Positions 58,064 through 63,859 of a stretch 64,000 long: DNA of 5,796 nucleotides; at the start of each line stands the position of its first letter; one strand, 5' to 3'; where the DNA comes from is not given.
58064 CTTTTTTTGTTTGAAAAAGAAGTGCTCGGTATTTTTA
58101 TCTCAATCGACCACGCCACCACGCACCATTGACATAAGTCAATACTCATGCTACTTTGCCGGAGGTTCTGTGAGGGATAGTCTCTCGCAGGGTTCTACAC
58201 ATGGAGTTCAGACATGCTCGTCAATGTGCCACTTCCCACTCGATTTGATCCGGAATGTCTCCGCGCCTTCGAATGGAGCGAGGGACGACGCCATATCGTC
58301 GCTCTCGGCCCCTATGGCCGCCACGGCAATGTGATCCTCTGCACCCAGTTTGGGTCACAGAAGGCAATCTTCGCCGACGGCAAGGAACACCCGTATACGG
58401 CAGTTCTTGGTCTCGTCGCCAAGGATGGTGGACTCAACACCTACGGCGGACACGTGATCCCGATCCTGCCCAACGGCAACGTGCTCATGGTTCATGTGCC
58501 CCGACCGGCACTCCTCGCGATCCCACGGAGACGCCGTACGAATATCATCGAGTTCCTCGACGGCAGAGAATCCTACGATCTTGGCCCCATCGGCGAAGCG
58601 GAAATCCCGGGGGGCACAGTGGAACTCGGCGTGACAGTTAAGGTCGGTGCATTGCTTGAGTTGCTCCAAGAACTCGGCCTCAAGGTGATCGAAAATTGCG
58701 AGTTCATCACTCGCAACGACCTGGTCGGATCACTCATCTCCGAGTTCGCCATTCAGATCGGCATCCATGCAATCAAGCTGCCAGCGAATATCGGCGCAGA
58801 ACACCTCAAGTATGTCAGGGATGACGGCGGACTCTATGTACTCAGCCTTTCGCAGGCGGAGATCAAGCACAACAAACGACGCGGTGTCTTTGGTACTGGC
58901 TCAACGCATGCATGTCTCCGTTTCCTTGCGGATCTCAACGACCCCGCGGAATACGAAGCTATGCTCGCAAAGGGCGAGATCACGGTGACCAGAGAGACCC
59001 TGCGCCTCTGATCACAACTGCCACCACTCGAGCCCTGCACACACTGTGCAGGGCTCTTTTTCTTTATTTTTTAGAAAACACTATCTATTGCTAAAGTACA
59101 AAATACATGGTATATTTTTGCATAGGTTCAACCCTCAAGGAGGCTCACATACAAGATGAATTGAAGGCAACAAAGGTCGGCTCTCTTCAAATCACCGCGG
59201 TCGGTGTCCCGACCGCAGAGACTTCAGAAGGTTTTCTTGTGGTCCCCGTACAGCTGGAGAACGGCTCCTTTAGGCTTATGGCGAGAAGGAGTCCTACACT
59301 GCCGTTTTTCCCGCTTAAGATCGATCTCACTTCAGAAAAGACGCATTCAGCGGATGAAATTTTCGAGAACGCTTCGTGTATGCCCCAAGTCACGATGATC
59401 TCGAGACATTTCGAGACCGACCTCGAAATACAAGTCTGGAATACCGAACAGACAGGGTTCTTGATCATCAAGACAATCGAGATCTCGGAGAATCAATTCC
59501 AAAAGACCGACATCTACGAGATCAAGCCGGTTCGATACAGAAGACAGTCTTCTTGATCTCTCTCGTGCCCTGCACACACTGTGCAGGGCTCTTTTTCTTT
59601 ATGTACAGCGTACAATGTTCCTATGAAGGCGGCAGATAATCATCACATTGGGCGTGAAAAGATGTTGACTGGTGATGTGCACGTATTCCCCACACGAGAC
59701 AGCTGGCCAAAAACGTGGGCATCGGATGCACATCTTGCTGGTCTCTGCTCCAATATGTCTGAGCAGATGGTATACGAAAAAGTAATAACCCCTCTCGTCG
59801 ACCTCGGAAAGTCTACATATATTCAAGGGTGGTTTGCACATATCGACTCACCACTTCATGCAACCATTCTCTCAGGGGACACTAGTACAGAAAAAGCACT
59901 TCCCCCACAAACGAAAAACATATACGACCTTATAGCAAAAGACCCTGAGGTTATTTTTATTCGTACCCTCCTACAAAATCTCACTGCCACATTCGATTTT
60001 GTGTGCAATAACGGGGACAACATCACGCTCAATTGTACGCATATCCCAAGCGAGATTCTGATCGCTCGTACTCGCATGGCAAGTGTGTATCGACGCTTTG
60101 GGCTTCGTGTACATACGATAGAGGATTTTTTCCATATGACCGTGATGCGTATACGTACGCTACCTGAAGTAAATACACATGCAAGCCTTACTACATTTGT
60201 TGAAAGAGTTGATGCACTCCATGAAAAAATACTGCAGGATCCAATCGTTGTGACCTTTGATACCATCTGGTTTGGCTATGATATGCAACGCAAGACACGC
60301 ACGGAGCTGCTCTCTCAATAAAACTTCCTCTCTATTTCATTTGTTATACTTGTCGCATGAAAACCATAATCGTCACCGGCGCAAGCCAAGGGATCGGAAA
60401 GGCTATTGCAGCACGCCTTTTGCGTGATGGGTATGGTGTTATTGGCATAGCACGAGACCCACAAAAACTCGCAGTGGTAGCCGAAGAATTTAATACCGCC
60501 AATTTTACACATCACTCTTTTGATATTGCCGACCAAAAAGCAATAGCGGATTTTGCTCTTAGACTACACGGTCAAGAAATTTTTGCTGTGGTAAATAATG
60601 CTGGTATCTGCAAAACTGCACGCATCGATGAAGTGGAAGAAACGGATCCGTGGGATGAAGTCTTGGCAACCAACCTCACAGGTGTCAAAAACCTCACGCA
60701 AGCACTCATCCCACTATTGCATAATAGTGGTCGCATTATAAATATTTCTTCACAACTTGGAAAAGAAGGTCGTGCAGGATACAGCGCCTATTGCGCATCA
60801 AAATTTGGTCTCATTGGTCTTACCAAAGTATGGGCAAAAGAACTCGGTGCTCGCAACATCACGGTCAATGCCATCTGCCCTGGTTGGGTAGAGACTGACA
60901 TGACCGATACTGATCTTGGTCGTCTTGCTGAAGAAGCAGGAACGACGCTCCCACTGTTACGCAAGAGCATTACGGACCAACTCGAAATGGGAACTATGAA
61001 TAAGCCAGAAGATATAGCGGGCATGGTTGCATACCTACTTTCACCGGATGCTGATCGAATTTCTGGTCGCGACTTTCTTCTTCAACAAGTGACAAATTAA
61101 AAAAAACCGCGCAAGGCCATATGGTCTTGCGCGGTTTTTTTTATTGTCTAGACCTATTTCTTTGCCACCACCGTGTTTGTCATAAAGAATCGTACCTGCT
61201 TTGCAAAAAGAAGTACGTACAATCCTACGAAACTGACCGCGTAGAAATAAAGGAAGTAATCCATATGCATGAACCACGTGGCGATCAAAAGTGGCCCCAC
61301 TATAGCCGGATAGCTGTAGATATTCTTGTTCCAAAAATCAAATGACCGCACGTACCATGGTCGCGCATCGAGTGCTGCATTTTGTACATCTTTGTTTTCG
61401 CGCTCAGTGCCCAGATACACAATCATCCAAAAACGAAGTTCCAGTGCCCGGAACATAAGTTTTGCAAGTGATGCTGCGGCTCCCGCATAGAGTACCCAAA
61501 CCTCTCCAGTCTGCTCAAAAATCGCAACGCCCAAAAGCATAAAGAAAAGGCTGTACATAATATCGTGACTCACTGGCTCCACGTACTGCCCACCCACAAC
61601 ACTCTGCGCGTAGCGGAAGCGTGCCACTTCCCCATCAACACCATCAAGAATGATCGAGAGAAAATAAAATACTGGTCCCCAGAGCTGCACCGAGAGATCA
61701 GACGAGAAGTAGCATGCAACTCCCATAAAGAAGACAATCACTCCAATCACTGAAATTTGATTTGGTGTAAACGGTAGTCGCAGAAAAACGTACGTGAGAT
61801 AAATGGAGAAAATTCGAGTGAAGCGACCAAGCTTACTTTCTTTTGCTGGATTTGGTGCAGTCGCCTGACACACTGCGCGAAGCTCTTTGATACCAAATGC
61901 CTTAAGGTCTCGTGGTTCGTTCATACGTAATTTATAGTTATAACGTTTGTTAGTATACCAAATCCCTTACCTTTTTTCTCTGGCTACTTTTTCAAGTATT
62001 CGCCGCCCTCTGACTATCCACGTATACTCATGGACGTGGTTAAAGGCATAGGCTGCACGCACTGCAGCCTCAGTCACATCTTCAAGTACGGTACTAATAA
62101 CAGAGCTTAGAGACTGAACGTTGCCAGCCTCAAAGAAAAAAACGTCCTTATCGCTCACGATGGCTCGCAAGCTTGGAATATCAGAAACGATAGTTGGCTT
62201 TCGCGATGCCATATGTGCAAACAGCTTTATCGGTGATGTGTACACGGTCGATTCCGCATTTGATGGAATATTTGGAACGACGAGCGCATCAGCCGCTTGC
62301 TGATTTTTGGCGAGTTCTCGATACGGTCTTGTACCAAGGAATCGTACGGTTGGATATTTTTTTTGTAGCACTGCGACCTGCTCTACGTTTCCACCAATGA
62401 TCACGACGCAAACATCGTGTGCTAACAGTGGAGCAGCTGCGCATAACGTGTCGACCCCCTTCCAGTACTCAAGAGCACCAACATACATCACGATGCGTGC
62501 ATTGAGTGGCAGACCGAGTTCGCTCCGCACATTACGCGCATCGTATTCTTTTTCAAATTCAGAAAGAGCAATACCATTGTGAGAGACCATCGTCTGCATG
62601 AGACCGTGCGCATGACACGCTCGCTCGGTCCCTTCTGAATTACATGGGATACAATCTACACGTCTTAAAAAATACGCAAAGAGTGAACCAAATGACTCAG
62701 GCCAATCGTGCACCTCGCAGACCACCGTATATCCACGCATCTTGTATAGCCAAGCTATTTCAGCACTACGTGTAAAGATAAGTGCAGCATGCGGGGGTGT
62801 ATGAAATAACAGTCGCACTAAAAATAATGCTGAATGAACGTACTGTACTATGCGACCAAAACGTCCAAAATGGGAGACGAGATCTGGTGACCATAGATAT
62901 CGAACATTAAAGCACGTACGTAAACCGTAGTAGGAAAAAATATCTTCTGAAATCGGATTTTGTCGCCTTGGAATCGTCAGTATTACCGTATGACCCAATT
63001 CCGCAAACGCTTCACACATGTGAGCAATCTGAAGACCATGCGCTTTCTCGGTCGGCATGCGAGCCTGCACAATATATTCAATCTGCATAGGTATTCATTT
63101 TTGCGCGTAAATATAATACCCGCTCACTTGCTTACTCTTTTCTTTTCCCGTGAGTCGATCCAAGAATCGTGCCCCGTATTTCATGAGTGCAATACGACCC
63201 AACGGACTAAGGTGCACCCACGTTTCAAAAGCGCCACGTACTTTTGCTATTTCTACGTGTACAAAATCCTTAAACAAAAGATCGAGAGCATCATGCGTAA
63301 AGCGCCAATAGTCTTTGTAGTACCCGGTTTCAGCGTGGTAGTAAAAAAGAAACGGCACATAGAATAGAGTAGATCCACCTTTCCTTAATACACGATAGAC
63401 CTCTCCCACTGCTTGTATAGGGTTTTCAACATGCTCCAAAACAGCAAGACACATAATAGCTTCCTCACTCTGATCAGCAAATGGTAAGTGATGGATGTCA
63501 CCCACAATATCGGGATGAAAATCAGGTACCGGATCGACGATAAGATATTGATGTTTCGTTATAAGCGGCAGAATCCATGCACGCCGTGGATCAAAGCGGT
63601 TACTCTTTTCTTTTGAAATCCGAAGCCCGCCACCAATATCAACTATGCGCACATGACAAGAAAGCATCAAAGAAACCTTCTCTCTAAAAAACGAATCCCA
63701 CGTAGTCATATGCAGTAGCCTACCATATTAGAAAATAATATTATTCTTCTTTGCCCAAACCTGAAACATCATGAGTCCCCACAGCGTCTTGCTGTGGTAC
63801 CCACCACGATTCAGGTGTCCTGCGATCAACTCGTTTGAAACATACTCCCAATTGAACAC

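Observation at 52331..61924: Unusual nucleotidyltransferase::AroB-like cyclase fusion embedded with kinase, NTase, dehydrogenases, IMPase, SDR and CDP-alcohol transferase: candidate nucleotide-activated cyclitol or carbasugar pathway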

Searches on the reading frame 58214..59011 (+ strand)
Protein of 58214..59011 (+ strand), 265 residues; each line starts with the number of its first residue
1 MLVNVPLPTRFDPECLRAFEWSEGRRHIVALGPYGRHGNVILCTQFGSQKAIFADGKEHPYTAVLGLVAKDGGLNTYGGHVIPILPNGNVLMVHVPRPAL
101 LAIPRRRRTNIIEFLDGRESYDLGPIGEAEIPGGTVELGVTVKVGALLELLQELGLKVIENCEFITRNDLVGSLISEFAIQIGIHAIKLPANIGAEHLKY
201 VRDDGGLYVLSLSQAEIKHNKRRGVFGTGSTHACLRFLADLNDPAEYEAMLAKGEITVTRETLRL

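Call 3: search_protein_families(library=pfam, proteins=[window:58214-59011:+], max_evalue=0.01)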
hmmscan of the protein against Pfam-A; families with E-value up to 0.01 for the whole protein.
window:58214-59011:+ (265 aa): 1 family
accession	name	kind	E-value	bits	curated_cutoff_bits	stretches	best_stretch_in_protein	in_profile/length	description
PF00293.34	NUDIX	-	0.0014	19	21.1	1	127-168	28-69/134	NUDIX domain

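Call 4: search_protein_families(library=ncbifam, proteins=[window:58214-59011:+], max_evalue=0.001)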
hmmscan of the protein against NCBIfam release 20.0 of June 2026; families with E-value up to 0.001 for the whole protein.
window:58214-59011:+ (265 aa): 0 families

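Call 40: search_protein_families(library=pfam, proteins=[window:58214-59011:+], max_evalue=1)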
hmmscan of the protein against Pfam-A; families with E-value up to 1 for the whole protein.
window:58214-59011:+ (265 aa): 1 family
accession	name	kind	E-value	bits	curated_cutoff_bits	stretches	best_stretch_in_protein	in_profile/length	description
PF00293.34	NUDIX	-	0.0014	19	21.1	1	127-168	28-69/134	NUDIX domain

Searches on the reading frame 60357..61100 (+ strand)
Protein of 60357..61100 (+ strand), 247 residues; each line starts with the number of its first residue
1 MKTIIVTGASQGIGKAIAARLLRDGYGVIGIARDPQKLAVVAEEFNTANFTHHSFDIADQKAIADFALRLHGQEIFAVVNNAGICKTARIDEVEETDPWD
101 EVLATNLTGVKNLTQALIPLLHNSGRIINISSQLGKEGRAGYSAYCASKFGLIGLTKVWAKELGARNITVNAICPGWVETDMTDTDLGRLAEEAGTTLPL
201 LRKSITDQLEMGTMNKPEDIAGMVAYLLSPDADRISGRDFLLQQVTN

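Call 3: search_protein_families(library=pfam, proteins=[window:60357-61100:+], max_evalue=0.01)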
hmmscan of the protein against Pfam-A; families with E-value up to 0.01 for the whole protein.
window:60357-61100:+ (247 aa): 8 families
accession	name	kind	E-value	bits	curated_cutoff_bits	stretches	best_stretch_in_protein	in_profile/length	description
PF00106.31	adh_short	-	2.6e-52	177.6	26.6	1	2-184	1-188/195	short chain dehydrogenase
PF13561.12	adh_short_C2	-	2.3e-44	152.2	27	1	8-240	1-229/236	Enoyl-(Acyl carrier protein) reductase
PF08659.16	KR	-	1.1e-11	45.4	22.6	1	3-150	2-154/180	KR domain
PF01370.27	Epimerase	-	4.7e-07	29.9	20.9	1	4-132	1-115/240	NAD dependent epimerase/dehydratase family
PF13460.12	NAD_binding_10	-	0.00056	20.3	27.2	1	8-117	1-85/184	NAD(P)H-binding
PF03807.23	F420_oxidored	-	0.0033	18.4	21.6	1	13-59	10-58/94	NADP oxidoreductase coenzyme F420-dependent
PF16363.11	GDP_Man_Dehyd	-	0.0039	17.1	27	1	6-69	2-73/332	GDP-mannose 4,6 dehydratase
PF03435.24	Sacchrp_dh_NADP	-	0.0041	17.9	25.1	1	4-80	1-74/129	Saccharopine dehydrogenase NADP binding domain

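Call 4: search_protein_families(library=ncbifam, proteins=[window:60357-61100:+], max_evalue=0.001)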
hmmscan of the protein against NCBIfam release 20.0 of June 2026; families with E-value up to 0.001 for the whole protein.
window:60357-61100:+ (247 aa): 227 families (the best 25 are shown)
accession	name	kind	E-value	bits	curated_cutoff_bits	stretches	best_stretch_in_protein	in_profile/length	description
NF009466.0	PRK12826.1-2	subfamily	3.6e-55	187.1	222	1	3-238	5-236/248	3-oxoacyl-ACP reductase FabG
TIGR01830.1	3oxo_ACP_reduc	equivalog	2.9e-51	174.5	297.75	1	5-238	2-230/239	3-oxoacyl-[acyl-carrier-protein] reductase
NF004197.0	PRK05653.1-1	equivalog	6.4e-47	160.3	332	1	2-238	8-238/249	3-oxoacyl-ACP reductase FabG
TIGR01963.1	PHB_DH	subfamily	1e-46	159.3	307.05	1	1-242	1-248/255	3-hydroxybutyrate dehydrogenase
NF004198.0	PRK05653.1-3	equivalog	3.8e-46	157.6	296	1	2-237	8-237/248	3-oxoacyl-ACP reductase FabG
TIGR02415.1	23BDH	subfamily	1.5e-45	155.6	304.35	1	2-241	1-246/254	acetoin reductase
NF009464.0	PRK12824.1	subfamily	6.3e-45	153.8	269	1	2-237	3-233/245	3-oxoacyl-ACP reductase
NF009093.0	PRK12429.1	subfamily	7.7e-45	153.2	258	1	2-242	6-252/259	3-hydroxybutyrate dehydrogenase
NF005559.1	PRK07231.1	subfamily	1.4e-44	152.4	215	1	2-239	5-240/249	glucose 1-dehydrogenase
NF006110.0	PRK08261.1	equivalog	3.5e-44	151.4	410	1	2-238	215-442/454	3-oxoacyl-ACP reductase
NF006394.0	PRK08643.1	equivalog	4.7e-44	150.7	381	1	2-242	4-250/257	(S)-acetoin forming diacetyl reductase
TIGR01829.1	AcAcCoA_reduct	subfamily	4.9e-44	150.8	302.1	1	4-240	3-234/242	acetoacetyl-CoA reductase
NF004200.0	PRK05653.1-5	equivalog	1e-42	146.4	273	1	2-237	3-232/242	3-oxoacyl-ACP reductase FabG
NF052558.1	MBtsdlDhBudC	equivalog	8.8e-42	143.4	270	1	2-238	4-233/250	meso-2,3-butanediol dehydrogenase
TIGR03971.1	SDR_subfam_1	subfamily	2.1e-40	138.8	300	1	2-240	4-262/271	mycofactocin-coupled SDR family oxidoreductase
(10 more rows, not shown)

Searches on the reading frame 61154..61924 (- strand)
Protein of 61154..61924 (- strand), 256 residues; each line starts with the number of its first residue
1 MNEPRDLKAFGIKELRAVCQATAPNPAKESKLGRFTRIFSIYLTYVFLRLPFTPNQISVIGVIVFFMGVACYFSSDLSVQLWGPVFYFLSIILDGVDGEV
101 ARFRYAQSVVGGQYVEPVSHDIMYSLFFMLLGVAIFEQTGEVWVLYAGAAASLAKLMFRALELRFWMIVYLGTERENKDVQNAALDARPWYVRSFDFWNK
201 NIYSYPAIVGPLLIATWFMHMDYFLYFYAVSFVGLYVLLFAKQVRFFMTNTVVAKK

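Call 3: search_protein_families(library=pfam, proteins=[window:61154-61924:-], max_evalue=0.01)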
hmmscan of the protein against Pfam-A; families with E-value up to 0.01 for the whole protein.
window:61154-61924:- (256 aa): 1 family
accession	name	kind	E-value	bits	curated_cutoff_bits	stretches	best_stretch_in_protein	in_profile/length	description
PF01066.26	CDP-OH_P_transf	-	1.4e-07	32.5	22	1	53-161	3-105/152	CDP-alcohol phosphatidyltransferase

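Call 4: search_protein_families(library=ncbifam, proteins=[window:61154-61924:-], max_evalue=0.001)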
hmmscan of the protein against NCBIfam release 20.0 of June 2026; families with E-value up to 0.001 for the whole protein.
window:61154-61924:- (256 aa): 4 families
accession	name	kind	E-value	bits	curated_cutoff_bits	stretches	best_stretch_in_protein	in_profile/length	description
NF040950.1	archin_ph_syn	equivalog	2.1e-10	40.8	180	1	40-112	12-82/191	archaetidylinositol phosphate synthase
NF041135.1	IPPtranDIPPsyn_Thcocales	equivalog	1.8e-09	37.1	580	1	51-157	249-348/419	bifunctional L-myo-inositol-1-phosphate cytidylyltransferase/CDP-L-myo-inositol myo-inositolphosphotransferase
NF045883.1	PIPSynth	equivalog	6.1e-05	22.8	170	1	45-112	16-81/197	phosphatidylinositol phosphate synthase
NF052561.1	PIPSynBT1523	equivalog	0.00092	19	350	0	46-136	19-113/232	hypothetical protein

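Call 47: search_solved_structures(query=window:61154-61924:-, max_evalue=0.1, show_alignments=1)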
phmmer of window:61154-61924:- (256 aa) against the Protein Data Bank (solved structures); distinct sequences matched with E-value up to 0.1: 2.
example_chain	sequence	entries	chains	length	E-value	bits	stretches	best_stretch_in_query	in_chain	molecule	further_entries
4o6m_A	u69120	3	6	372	2.7e-06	30.3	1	37-158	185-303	AF2299, a CDP-alcohol phosphotransferase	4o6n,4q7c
4mnd_A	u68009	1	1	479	2.6e-05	27.1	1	52-143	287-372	CTP L-myo-inositol-1-phosphate cytidylyltransferase/CDP-L-myo-inositol myo-inositolphospho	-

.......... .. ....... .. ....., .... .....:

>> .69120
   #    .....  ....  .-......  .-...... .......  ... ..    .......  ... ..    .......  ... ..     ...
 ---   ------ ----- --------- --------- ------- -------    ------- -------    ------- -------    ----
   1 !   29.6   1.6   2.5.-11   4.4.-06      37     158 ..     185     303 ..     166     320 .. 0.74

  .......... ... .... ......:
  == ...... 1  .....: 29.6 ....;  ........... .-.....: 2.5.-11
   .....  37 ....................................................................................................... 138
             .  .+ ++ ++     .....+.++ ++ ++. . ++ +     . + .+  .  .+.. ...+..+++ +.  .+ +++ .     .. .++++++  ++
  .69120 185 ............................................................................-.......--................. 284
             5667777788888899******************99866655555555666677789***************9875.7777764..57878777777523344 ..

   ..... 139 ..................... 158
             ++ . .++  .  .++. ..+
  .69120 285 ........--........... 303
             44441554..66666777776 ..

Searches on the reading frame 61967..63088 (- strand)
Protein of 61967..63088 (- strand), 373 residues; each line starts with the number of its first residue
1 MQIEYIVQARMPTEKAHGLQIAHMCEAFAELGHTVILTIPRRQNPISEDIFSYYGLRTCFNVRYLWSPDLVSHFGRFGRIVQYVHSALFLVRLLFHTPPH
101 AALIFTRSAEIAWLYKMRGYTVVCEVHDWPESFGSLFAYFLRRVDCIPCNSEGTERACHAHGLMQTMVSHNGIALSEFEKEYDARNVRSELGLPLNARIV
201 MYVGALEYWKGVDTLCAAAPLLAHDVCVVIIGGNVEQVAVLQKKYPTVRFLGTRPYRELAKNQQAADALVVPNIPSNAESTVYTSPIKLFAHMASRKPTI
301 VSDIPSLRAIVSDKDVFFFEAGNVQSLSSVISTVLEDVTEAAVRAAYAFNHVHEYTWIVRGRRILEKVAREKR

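Call 27: search_protein_families(library=pfam, proteins=[window:61967-63088:-], max_evalue=0.0001)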
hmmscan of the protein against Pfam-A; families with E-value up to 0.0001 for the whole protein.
window:61967-63088:- (373 aa): 3 families
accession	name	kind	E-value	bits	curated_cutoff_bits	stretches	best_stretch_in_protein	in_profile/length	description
PF13692.12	Glyco_trans_1_4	-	5.1e-17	62.9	27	1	198-337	2-142/142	Glycosyl transferases group 1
PF00534.26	Glycos_transf_1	-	3.2e-16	59.8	26.4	1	186-341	4-162/172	Glycosyl transferases group 1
PF13439.12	Glyco_transf_4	-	2.4e-06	28.1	28.5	1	21-176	8-169/170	Glycosyltransferase Family 4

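Call 80: search_solved_structures(query=window:61967-63088:-, max_evalue=0.001)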
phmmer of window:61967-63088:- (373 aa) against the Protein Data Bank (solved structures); distinct sequences matched with E-value up to 0.001: 7.
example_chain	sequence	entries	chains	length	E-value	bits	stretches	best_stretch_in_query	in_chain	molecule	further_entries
3c4q_A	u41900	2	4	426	4.5e-06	29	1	186-361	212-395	Predicted glycosyltransferases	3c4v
3c48_A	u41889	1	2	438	4.9e-06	28.9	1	186-361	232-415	Predicted glycosyltransferases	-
4n9w_A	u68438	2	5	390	1.2e-05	27.6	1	192-365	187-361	GDP-mannose-dependent alpha-(1-2)-phosphatidylinositol mannosyltransferase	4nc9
2gej_A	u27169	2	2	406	1.3e-05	27.5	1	192-365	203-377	PHOSPHATIDYLINOSITOL MANNOSYLTRANSFERASE (PimA)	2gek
3oka_A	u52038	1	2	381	0.00032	22.9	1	183-368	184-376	GDP-mannose-dependent alpha-(1-6)-phosphatidylinositol monomannoside mannosyltransferase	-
3okc_A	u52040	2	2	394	0.00034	22.8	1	183-368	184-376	GDP-mannose-dependent alpha-(1-6)-phosphatidylinositol monomannoside mannosyltransferase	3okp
3vue_A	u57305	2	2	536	0.00037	22.7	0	183-247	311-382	Granule-bound starch synthase 1, chloroplastic/amyloplastic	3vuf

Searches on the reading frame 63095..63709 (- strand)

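Call 27: search_protein_families(library=pfam, proteins=[window:63095-63709:-], max_evalue=0.0001)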
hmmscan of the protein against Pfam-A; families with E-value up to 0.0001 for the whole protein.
window:63095-63709:- (204 aa): 3 families
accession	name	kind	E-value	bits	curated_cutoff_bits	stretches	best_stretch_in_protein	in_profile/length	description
PF08241.18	Methyltransf_11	-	9.2e-12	45.9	21.2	1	68-115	47-94/95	Methyltransferase domain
PF13649.12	Methyltransf_25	-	2.9e-06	28.3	27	1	68-112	51-97/97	Methyltransferase domain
PF13489.12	Methyltransf_23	-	9.6e-05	22.6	27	0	52-139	42-139/164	Methyltransferase domain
